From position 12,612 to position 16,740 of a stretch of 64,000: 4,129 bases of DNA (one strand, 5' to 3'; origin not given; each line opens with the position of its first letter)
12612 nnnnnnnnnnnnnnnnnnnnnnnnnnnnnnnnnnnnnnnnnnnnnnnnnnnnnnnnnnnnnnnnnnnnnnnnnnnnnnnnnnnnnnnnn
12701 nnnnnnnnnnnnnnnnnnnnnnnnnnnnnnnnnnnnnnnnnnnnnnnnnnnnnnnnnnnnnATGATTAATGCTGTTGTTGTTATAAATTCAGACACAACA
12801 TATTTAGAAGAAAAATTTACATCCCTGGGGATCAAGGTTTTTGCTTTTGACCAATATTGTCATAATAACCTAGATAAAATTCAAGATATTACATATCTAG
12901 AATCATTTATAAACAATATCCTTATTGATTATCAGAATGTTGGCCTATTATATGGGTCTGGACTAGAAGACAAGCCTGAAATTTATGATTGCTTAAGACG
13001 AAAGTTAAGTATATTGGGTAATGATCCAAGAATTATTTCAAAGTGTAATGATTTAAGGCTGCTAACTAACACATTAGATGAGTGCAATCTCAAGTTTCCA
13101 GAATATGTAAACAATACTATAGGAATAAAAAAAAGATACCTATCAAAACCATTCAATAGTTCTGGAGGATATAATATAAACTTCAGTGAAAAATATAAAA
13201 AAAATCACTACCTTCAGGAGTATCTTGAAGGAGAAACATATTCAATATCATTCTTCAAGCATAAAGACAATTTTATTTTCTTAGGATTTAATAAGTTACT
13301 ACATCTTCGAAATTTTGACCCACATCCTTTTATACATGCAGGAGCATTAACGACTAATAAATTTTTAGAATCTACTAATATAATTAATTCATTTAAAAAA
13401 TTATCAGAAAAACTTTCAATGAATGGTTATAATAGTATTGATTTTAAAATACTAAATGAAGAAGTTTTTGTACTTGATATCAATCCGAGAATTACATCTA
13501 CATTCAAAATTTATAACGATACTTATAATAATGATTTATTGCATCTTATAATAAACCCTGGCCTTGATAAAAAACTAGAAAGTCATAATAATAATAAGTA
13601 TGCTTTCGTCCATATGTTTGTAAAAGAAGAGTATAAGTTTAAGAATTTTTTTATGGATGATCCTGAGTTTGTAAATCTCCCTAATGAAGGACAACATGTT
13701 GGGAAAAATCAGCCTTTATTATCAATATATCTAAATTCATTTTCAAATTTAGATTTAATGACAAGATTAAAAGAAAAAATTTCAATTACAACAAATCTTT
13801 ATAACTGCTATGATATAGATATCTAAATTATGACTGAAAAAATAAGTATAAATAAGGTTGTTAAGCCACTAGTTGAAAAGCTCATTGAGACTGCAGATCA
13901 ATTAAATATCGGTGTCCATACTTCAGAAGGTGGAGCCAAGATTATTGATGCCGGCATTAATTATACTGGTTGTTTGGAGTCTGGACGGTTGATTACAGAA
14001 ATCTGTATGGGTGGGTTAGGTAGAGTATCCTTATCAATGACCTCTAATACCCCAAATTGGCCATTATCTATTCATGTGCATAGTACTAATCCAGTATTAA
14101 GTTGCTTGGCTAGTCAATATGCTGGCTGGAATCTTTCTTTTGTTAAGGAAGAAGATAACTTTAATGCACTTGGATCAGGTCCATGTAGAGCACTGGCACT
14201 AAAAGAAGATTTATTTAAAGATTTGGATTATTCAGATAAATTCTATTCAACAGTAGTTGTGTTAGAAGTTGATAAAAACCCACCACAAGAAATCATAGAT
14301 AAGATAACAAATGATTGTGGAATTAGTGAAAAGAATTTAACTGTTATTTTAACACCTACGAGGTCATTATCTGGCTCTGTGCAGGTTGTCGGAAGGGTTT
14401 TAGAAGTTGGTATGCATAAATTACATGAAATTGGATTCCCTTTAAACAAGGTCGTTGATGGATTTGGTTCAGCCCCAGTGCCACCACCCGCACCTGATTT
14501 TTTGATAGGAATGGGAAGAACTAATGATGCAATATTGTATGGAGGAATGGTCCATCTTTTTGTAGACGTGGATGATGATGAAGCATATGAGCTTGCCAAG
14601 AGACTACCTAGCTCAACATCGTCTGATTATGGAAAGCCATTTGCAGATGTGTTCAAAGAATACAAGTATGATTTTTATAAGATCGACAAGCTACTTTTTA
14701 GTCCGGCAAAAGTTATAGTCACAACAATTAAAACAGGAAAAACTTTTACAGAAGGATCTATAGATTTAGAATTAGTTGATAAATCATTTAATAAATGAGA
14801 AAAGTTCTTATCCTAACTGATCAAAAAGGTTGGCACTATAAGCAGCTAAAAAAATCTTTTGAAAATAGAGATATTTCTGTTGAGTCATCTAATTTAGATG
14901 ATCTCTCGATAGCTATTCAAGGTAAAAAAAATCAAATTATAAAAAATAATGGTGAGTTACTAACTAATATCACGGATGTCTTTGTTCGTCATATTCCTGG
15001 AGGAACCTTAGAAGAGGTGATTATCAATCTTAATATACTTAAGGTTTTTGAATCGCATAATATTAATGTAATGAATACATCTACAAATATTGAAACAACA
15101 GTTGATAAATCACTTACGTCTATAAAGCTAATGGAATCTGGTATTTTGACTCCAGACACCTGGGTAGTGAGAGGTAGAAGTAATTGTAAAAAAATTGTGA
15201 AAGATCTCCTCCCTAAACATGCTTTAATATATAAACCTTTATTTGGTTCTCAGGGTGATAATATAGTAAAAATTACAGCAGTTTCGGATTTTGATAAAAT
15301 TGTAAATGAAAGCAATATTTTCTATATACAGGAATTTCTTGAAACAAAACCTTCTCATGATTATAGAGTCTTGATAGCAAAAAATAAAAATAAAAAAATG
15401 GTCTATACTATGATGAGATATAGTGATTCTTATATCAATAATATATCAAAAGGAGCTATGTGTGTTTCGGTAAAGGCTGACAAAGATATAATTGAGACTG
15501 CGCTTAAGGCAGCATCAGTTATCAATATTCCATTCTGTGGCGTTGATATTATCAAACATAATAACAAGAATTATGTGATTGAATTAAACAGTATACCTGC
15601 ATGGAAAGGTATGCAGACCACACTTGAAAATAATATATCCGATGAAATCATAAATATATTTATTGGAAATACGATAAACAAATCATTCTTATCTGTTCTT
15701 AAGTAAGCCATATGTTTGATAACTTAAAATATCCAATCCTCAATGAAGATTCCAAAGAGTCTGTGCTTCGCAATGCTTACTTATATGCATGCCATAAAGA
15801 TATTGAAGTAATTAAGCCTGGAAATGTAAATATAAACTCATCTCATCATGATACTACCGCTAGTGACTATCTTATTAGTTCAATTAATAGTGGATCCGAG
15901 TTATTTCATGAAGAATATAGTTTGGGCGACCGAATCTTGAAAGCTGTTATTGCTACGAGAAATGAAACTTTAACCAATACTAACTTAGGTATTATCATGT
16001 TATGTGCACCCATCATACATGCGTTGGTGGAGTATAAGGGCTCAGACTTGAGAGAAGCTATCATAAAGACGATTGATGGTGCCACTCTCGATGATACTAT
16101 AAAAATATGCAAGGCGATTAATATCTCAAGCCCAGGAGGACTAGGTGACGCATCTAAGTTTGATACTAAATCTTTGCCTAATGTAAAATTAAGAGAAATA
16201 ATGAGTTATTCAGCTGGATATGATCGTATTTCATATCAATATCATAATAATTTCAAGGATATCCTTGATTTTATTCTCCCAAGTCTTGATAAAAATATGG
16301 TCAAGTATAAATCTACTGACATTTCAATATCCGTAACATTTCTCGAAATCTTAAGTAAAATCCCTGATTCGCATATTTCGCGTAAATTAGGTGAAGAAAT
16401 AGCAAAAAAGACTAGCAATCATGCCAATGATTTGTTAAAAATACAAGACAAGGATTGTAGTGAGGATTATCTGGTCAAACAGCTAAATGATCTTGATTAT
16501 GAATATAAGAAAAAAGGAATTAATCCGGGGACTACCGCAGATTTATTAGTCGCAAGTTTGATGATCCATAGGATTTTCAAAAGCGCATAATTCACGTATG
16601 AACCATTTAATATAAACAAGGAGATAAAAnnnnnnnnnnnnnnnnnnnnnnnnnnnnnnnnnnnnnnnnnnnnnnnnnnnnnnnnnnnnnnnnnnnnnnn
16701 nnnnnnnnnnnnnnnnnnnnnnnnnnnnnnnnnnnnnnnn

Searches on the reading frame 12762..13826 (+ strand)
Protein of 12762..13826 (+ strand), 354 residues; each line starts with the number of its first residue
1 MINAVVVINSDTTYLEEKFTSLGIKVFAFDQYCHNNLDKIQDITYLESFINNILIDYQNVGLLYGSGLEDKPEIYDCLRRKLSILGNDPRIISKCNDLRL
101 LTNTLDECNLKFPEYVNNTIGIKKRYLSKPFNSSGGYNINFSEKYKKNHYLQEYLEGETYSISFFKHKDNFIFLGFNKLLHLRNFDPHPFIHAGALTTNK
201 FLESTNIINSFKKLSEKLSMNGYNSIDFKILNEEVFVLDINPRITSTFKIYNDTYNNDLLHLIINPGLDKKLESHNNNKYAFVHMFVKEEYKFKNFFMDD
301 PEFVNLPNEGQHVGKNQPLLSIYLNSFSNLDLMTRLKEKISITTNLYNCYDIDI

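Call 47: search_protein_families(library=ncbifam, proteins=[window:12762-13826:+], max_evalue=0.00001)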
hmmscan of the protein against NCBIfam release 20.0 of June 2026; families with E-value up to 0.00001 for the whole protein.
window:12762-13826:+ (354 aa): 1 family
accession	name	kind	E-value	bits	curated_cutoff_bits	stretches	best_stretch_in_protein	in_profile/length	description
NF040722.1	MfnD_Meth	equivalog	3.7e-15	56.1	400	1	123-275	139-280/288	tyramine--L-glutamate ligase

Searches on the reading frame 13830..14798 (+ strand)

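Call 47: search_protein_families(library=ncbifam, proteins=[window:13830-14798:+], max_evalue=0.00001)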
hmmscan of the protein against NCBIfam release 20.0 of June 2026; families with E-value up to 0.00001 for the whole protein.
window:13830-14798:+ (322 aa): 1 family
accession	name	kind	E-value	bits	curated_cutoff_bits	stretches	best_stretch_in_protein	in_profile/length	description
TIGR03120.1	one_C_mch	equivalog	1.6e-123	411.9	228.8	1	6-321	1-313/313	methenyltetrahydromethanopterin cyclohydrolase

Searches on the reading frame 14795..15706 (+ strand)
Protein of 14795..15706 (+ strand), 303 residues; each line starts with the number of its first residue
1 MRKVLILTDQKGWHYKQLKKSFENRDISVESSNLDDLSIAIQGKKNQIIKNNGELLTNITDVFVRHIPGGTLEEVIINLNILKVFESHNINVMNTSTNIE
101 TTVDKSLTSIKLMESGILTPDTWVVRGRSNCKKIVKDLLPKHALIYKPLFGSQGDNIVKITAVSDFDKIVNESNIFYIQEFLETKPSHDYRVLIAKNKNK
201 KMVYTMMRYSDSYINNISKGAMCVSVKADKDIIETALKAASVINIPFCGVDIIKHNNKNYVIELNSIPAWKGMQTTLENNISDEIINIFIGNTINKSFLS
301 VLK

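Call 47: search_protein_families(library=ncbifam, proteins=[window:14795-15706:+], max_evalue=0.00001)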
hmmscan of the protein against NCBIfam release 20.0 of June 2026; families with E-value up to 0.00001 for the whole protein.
window:14795-15706:+ (303 aa): 9 families
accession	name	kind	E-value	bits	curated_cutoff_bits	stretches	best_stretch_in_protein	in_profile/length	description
NF040720.1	MptN_Meth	equivalog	1.5e-50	172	350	1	5-287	4-288/291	tetrahydromethanopterin:alpha-L-glutamate ligase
TIGR00768.1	rimK_fam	subfamily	3.3e-40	138.2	143.4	1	3-287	1-274/276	RimK family alpha-L-glutamate ligase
TIGR02144.1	LysX_arch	equivalog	5.1e-30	104.5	275.6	1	81-287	64-273/281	lysine biosynthesis protein LysX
TIGR04356.1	grasp_GAK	hypoth_equivalog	3.3e-20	72.3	300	1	4-287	2-281/287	GAK system ATP-grasp enzyme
TIGR04443.1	F420_CofF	equivalog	5.5e-20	71.6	300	1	77-290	65-279/283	coenzyme gamma-F420-2:alpha-L-glutamate ligase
NF007764.0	PRK10446.1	equivalog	4.7e-12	45.8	331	1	10-289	10-286/300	30S ribosomal protein S6--L-glutamate ligase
TIGR03103.1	trio_acet_GNAT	equivalog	2.5e-08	32.9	569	0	93-195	286-387/547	N-acetylglutaminylglutamine synthetase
TIGR02068.2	cya_phycin_syn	equivalog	2.8e-08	32.3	850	0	96-198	205-307/862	cyanophycin synthetase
NF009405.0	PRK12767.1-4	equivalog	8.4e-07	28.3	390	1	85-196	92-196/320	carbamoyl phosphate synthase-like protein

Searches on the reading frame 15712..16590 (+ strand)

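Call 47: search_protein_families(library=ncbifam, proteins=[window:15712-16590:+], max_evalue=0.00001)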
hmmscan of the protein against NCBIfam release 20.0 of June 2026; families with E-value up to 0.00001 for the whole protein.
window:15712-16590:+ (292 aa): 2 families
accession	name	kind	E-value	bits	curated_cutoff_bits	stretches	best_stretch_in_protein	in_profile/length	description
TIGR03125.1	citrate_citG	equivalog_domain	1.6e-07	31.1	272.3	1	181-287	171-274/275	triphosphoribosyl-dephospho-CoA synthase CitG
TIGR03132.1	malonate_mdcB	equivalog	2e-06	27.5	282.35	1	175-288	160-271/272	triphosphoribosyl-dephospho-CoA synthase MdcB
